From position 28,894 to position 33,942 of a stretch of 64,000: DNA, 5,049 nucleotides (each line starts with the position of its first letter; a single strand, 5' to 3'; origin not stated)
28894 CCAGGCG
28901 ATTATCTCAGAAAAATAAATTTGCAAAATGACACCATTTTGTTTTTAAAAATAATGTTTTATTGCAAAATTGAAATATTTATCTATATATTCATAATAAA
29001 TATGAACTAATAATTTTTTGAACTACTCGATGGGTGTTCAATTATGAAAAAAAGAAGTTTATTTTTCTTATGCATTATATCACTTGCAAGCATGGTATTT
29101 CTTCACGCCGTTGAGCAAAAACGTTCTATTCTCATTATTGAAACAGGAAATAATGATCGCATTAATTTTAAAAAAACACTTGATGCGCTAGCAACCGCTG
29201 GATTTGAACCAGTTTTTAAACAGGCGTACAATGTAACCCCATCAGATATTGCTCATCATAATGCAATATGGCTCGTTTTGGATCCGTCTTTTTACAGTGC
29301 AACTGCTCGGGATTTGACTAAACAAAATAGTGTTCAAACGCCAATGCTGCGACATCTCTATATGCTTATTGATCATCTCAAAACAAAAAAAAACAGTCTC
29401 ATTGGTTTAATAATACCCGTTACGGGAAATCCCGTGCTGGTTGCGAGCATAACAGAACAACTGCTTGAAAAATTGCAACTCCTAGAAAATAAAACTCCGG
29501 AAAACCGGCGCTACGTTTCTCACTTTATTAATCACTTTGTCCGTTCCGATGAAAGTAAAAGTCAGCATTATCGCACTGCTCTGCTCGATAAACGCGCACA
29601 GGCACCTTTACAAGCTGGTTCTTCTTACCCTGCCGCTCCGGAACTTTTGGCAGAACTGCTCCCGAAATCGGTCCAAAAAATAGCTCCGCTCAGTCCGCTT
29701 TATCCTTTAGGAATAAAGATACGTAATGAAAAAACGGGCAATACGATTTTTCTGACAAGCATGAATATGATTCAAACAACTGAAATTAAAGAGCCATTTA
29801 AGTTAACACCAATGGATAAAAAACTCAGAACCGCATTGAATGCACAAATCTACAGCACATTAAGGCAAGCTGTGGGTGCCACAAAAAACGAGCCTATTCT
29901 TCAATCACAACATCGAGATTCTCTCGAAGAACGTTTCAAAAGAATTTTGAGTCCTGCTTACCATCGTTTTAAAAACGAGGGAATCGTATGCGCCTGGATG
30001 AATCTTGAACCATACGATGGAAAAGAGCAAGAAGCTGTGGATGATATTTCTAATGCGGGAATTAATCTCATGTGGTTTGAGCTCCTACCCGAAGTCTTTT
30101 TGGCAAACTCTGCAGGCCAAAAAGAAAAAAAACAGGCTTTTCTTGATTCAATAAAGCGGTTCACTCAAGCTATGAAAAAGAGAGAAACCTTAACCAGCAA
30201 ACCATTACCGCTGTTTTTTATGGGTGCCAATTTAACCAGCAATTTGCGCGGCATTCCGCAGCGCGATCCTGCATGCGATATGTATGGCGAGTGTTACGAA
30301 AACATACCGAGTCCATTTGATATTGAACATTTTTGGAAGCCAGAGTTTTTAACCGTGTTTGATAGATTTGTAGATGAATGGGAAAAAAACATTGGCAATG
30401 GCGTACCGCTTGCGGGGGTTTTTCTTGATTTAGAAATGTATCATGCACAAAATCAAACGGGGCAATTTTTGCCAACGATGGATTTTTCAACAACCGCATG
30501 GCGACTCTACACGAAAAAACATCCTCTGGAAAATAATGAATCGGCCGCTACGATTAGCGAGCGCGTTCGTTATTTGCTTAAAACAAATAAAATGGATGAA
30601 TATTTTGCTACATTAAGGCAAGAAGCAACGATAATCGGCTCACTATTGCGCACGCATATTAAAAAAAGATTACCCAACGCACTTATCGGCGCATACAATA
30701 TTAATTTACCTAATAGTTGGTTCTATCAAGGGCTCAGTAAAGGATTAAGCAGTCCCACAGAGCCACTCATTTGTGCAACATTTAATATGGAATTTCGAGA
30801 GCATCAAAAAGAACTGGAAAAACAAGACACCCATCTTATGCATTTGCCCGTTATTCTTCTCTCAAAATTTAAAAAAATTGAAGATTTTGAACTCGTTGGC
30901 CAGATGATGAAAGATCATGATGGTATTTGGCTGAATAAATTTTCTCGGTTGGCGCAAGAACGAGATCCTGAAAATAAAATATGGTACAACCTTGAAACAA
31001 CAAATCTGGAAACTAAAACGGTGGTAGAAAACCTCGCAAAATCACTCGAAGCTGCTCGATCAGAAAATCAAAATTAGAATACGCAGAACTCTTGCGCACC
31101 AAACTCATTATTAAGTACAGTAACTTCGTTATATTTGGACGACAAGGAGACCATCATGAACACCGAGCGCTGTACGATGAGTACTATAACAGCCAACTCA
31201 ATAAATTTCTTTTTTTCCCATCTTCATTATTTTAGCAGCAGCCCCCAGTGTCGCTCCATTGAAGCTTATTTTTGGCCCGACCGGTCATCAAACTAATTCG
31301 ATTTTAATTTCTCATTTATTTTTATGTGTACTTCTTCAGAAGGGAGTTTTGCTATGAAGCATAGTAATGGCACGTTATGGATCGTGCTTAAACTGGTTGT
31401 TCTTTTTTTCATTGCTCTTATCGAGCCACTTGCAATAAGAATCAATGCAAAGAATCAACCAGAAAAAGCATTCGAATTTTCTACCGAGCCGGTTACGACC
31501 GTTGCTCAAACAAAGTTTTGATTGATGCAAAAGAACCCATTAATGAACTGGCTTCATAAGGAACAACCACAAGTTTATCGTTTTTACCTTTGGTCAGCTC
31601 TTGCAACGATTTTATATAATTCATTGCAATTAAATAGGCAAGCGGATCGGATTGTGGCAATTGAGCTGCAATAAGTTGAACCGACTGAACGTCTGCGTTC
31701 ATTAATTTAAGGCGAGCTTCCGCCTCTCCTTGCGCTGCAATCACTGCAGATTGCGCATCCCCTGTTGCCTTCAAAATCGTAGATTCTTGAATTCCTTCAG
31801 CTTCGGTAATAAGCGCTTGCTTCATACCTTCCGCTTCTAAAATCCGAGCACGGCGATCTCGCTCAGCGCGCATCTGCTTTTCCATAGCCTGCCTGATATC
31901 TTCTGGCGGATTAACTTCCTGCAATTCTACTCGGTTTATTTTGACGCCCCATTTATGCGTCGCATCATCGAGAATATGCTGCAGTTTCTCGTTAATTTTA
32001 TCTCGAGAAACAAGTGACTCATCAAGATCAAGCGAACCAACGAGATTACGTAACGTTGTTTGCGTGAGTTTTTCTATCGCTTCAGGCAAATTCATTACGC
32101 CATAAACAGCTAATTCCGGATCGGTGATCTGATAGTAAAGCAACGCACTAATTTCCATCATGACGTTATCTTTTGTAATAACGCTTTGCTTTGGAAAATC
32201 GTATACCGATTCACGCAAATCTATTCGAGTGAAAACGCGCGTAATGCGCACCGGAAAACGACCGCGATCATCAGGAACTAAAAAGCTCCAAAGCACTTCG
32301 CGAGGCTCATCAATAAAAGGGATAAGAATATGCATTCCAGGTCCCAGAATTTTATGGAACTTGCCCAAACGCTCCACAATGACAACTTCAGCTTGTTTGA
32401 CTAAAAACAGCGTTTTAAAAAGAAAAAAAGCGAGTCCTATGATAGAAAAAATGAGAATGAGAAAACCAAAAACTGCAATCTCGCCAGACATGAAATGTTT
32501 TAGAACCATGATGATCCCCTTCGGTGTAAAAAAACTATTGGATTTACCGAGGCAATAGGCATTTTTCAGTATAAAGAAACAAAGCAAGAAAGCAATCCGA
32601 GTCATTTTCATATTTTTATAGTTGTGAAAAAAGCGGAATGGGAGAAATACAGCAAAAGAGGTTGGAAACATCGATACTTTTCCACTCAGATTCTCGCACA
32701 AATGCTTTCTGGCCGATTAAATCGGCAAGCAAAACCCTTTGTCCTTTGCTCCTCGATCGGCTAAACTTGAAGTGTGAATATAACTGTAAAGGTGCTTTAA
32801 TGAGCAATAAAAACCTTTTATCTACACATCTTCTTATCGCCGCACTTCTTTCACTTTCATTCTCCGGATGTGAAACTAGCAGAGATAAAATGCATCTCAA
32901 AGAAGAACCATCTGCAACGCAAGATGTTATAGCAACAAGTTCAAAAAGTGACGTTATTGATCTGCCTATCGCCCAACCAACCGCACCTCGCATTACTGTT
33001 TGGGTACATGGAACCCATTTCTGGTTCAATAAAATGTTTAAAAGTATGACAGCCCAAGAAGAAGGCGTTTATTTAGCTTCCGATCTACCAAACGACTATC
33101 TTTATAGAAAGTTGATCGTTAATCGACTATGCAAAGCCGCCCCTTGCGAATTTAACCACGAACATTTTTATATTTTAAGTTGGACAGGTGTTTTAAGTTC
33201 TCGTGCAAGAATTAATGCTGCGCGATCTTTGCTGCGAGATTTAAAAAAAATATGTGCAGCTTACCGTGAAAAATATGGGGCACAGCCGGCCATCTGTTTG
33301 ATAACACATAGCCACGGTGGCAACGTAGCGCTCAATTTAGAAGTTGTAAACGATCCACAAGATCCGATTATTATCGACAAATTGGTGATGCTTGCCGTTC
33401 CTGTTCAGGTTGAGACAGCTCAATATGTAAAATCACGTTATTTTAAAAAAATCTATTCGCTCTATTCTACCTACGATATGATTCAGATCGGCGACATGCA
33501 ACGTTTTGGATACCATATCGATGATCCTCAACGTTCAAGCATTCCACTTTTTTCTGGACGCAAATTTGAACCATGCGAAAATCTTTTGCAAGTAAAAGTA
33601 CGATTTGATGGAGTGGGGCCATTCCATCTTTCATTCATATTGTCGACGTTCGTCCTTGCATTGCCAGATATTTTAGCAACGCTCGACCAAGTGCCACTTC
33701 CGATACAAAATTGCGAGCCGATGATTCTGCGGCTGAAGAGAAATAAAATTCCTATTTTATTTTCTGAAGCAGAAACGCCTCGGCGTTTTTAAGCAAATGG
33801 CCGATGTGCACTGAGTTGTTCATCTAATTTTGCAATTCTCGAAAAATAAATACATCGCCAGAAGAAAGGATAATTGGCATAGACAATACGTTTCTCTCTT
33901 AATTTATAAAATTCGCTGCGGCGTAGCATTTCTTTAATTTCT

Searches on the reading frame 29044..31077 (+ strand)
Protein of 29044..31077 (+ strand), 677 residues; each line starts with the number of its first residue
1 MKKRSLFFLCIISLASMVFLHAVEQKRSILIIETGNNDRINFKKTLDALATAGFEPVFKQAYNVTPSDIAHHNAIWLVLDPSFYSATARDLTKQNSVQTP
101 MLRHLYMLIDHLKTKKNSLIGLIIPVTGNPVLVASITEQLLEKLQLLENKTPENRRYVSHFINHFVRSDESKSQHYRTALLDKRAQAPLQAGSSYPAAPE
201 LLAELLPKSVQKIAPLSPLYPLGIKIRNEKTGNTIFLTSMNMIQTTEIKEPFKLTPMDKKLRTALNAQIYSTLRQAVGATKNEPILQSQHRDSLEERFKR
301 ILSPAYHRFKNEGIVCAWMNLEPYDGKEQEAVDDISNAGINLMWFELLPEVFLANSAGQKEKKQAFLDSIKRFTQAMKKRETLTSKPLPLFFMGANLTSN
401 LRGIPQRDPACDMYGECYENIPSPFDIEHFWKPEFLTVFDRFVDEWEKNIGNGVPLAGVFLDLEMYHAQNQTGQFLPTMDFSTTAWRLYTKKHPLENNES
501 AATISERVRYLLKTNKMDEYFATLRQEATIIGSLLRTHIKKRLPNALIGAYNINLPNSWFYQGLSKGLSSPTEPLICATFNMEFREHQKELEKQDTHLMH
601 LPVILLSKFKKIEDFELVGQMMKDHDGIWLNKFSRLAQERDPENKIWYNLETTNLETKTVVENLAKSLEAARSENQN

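Call 48: find_related_loci(query=A5, collection=genome_contigs, flank=10000)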
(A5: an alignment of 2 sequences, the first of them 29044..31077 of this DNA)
Query A5 (677 aa) in genome_contigs; peptide patterns used: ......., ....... (x = any residue, [..] = any of these).
95 stretches matched a pattern, but none encodes a relative of the query by tblastn (E <= 1e-3).

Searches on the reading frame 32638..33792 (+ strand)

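Call 31: search_protein_families(library=pfam, proteins=[window:32638-33792:+], max_evalue=0.01)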
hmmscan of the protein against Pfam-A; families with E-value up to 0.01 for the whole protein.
window:32638-33792:+ (384 aa): 3 families
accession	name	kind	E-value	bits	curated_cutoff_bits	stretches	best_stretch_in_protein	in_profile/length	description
PF07819.20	PGAP1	-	0.00043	20.5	24.3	1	202-263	76-136/233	PGAP1-like alpha/beta domain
PF12146.15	Hydrolase_4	-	0.0018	18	27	1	188-260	48-115/239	Serine aminopeptidase, S33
PF00561.26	Abhydrolase_1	-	0.0027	17.9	25.8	1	171-254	24-102/245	alpha/beta hydrolase fold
